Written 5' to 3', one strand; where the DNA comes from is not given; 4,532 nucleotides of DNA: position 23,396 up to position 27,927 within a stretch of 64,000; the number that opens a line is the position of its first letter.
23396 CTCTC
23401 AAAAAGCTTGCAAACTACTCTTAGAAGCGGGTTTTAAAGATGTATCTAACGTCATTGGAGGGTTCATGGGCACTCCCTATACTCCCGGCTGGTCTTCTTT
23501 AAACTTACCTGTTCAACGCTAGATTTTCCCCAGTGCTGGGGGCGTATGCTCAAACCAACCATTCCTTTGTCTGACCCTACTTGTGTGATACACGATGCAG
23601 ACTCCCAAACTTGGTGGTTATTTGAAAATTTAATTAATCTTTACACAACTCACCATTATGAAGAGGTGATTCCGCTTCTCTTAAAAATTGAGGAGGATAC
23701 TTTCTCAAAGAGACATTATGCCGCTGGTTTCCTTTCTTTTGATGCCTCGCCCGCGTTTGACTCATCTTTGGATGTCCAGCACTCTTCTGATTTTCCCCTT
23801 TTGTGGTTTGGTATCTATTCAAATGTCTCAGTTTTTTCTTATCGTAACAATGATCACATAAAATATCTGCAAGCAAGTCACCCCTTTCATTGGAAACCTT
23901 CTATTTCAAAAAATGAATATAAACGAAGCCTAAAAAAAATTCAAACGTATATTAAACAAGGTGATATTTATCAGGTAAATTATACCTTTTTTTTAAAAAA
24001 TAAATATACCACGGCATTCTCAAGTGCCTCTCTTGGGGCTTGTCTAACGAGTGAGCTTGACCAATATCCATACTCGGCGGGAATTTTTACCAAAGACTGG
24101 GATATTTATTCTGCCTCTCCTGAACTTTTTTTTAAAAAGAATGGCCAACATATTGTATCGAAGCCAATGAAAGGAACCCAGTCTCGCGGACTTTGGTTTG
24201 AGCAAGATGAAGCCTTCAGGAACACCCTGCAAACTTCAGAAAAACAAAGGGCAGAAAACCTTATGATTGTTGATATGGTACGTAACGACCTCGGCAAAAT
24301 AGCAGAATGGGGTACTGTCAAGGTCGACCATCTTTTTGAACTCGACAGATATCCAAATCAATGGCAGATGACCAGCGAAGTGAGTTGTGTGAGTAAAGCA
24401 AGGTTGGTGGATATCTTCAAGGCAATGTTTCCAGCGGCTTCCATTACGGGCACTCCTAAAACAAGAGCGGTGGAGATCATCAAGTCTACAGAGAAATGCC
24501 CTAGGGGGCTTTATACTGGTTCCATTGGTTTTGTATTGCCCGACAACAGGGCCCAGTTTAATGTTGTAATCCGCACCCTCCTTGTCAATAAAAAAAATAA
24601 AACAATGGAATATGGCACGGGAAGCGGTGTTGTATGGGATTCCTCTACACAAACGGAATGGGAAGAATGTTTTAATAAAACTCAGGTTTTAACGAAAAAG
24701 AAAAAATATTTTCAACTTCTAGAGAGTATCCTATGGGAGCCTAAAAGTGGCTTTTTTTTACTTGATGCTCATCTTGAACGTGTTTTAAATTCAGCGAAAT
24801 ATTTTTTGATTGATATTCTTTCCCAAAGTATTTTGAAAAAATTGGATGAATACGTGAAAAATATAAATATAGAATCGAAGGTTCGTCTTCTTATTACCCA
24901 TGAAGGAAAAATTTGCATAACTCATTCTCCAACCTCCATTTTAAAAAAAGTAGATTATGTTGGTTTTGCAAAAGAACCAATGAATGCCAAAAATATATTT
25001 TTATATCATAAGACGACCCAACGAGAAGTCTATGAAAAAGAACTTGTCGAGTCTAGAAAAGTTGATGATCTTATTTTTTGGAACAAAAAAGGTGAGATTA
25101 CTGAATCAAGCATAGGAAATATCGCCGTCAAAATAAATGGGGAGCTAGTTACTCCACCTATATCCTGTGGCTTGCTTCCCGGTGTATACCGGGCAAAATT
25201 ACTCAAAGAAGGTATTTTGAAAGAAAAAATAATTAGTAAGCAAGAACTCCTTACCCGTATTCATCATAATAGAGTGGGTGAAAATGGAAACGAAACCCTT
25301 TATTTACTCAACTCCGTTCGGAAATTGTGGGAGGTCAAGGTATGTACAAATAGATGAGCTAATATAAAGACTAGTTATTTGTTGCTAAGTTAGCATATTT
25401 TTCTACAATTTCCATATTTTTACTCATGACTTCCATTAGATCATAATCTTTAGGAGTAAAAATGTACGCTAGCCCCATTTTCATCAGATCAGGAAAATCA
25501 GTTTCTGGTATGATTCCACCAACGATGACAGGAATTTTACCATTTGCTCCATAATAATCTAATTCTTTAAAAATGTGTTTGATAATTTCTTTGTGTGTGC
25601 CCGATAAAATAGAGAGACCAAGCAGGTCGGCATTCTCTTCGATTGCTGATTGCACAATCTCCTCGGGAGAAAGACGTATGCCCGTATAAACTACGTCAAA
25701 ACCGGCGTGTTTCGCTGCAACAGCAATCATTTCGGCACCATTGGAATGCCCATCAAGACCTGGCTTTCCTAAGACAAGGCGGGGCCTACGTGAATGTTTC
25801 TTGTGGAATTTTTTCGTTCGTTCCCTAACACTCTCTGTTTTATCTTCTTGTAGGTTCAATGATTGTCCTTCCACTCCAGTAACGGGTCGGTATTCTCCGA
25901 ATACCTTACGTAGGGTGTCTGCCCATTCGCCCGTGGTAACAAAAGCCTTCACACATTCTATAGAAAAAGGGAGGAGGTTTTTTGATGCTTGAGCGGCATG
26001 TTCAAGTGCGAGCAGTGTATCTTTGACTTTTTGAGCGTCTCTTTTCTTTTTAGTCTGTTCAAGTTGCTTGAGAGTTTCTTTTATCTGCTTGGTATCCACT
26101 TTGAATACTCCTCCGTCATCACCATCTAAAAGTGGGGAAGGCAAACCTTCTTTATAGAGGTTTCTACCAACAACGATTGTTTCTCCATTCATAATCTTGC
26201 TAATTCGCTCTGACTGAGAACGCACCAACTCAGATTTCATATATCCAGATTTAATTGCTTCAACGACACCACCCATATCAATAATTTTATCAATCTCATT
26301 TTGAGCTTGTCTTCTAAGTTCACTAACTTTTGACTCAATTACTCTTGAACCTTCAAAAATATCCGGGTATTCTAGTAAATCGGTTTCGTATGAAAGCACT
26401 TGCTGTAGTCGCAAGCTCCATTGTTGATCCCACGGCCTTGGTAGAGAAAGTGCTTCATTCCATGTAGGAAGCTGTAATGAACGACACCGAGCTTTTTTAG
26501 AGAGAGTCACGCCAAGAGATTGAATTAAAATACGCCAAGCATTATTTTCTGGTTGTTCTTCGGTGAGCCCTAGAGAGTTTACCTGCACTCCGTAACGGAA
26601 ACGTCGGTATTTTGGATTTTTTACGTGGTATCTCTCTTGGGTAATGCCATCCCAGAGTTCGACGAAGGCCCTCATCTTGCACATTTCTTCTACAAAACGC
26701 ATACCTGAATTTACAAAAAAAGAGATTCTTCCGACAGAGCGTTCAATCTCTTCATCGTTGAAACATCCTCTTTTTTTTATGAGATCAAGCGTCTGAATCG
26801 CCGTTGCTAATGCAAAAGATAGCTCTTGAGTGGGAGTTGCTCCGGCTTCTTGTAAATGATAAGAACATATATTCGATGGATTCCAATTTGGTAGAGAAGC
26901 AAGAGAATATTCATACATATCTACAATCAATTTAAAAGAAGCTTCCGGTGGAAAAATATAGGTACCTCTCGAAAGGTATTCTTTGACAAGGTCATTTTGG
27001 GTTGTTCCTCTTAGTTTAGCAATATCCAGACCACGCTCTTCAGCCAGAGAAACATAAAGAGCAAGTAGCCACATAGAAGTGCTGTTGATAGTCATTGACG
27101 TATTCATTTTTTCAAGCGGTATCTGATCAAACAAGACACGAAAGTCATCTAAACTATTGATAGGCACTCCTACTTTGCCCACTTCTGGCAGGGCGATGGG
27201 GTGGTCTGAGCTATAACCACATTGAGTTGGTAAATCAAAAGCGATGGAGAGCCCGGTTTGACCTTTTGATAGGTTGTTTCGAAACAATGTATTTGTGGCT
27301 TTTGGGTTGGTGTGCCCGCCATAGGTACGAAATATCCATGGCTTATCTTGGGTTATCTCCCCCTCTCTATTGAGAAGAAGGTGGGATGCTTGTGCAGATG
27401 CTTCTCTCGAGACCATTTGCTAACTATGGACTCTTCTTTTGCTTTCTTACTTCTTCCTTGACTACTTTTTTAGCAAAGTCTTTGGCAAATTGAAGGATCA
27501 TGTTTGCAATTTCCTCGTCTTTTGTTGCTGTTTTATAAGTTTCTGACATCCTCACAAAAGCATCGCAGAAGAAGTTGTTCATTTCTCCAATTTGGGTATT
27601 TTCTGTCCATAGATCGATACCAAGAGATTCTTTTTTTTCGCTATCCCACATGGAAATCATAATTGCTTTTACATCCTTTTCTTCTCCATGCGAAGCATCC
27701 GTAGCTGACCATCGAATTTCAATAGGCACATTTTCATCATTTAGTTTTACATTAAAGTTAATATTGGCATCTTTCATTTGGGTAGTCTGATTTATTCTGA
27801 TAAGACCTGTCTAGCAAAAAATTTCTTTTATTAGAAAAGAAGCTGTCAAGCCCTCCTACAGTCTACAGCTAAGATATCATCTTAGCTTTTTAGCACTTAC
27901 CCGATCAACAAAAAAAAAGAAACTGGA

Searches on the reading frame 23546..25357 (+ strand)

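Call 19: search_protein_families(library=ncbifam, proteins=[window:23546-25357:+], max_evalue=0.001)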
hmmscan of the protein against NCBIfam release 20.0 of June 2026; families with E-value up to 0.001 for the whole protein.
window:23546-25357:+ (603 aa): 37 families (the best 25 are shown)
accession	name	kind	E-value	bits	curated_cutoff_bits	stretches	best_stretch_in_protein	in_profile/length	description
NF005698.0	PRK07508.1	equivalog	1.2e-91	307.1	452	1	10-387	5-380/383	aminodeoxychorismate synthase component I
TIGR00553.1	pabB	equivalog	6.3e-91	304.9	328.4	1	60-381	2-328/329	aminodeoxychorismate synthase component I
TIGR01824.1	PabB-clade2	equivalog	2.3e-76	257.4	408.55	1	119-382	93-355/355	aminodeoxychorismate synthase, component I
NF004530.0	PRK05877.1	equivalog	1.2e-61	209.2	383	1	109-385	148-414/425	aminodeoxychorismate synthase component I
TIGR01820.1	TrpE-arch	equivalog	5.7e-61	207.2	512.05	1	121-382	186-444/449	anthranilate synthase component I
TIGR00564.1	trpE_most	equivalog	1.3e-59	202.4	517.7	1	111-384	182-452/455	anthranilate synthase component I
NF006563.0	PRK09070.1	equivalog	1e-57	195.8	514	1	122-382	182-440/447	aminodeoxychorismate synthase component I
NF004610.0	PRK05940.1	equivalog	2.3e-56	191.5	568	1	106-384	177-457/467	anthranilate synthase component I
NF010089.0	PRK13574.1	equivalog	2.6e-48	165.1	527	1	61-382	84-414/421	anthranilate synthase component I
NF012009.0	PRK15465.1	equivalog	3e-47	161.2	622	1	115-382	183-447/453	aminodeoxychorismate synthase component 1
NF010086.0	PRK13571.1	equivalog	3.1e-44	151.3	693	1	119-381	227-492/510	anthranilate synthase component I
NF005009.0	PRK06404.1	equivalog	4.9e-41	141.1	422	1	120-380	102-348/351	anthranilate synthase component I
TIGR01823.1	PabB-fungal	equivalog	9.4e-40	136.6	442.55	1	121-380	469-735/742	aminodeoxychorismate synthase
NF005486.0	PRK07093.1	equivalog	1e-39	136.6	275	1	108-381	58-320/323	aminodeoxychorismate synthase component I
NF010087.0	PRK13572.1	equivalog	1.3e-39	136.2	580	1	121-383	171-428/435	anthranilate synthase component I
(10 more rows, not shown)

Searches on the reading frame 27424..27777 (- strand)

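Call 85: search_protein_families(library=pfam, proteins=[window:27424-27777:-], max_evalue=0.001)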
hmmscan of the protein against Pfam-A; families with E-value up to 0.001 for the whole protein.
window:27424-27777:- (117 aa): 1 family
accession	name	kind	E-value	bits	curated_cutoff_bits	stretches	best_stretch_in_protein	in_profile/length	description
PF19937.4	GldC-like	-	1.1e-28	100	25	1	18-105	1-88/90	Gliding motility-associated protein GldC-like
